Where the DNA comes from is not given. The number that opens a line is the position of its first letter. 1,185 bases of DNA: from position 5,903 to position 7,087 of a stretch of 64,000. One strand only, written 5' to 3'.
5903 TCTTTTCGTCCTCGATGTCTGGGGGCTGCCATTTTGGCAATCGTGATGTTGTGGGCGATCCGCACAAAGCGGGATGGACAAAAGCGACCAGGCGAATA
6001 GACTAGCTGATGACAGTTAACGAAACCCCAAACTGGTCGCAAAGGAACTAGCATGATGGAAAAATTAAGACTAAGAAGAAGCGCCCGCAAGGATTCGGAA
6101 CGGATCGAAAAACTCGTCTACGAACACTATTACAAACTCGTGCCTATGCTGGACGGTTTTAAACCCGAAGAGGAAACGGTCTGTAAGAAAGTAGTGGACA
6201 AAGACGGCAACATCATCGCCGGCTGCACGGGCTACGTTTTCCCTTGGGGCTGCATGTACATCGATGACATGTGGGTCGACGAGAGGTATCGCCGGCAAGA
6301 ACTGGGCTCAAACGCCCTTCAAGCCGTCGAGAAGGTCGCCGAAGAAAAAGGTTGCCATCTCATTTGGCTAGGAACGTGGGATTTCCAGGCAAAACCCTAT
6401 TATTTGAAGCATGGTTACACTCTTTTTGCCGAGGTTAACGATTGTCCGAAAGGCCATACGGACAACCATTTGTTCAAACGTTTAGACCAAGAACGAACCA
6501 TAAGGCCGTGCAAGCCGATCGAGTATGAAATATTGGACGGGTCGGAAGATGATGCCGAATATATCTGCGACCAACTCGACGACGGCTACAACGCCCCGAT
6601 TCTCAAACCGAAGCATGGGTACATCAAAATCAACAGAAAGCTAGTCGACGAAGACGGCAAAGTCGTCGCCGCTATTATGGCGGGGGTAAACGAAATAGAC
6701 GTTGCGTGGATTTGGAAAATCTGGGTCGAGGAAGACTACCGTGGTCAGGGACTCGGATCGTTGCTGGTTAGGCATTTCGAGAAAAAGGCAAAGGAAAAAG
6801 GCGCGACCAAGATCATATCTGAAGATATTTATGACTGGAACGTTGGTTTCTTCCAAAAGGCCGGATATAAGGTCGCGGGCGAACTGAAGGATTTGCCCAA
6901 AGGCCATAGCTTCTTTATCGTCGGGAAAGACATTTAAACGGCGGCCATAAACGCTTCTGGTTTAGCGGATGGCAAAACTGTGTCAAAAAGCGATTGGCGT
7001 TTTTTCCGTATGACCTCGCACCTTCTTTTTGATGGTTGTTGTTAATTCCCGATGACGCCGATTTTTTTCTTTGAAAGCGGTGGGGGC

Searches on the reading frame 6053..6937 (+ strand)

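Call 3: search_protein_families(library=pfam, proteins=[window:6053-6937:+], max_evalue=0.01)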
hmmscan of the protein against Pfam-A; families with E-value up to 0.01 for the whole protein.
window:6053-6937:+ (294 aa): 10 families
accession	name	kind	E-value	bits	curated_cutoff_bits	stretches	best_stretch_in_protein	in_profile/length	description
PF00583.31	Acetyltransf_1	-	3.3e-33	114.8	20.7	2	37-122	30-116/116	Acetyltransferase (GNAT) family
PF13508.13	Acetyltransf_7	-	2.4e-24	85.9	27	2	198-273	8-83/84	Acetyltransferase (GNAT) domain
PF13673.13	Acetyltransf_10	-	2.7e-11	44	23.6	2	200-277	38-112/128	Acetyltransferase (GNAT) domain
PF14542.12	Acetyltransf_CG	-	3.2e-07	30.8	30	1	216-251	23-58/80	GCN5-related N-acetyl-transferase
PF08445.16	FR47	-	4.4e-06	27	22.1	1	207-274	11-79/86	FR47-like protein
PF13420.13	Acetyltransf_4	-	5.3e-05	23.7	24.3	1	198-281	54-143/155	Acetyltransferase (GNAT) domain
PF13880.12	Acetyltransf_13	-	0.00024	21.3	22.8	0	220-245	7-32/69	ESCO1/2 acetyl-transferase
PF13480.13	Acetyltransf_6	-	0.00032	21.3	22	0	201-253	80-131/143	Acetyltransferase (GNAT) domain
PF17013.11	Acetyltransf_15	-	0.0076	16.1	35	0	212-238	67-93/210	Putative acetyl-transferase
PF12746.13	GNAT_acetyltran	-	0.009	16.1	26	0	200-250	164-213/243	GNAT acetyltransferase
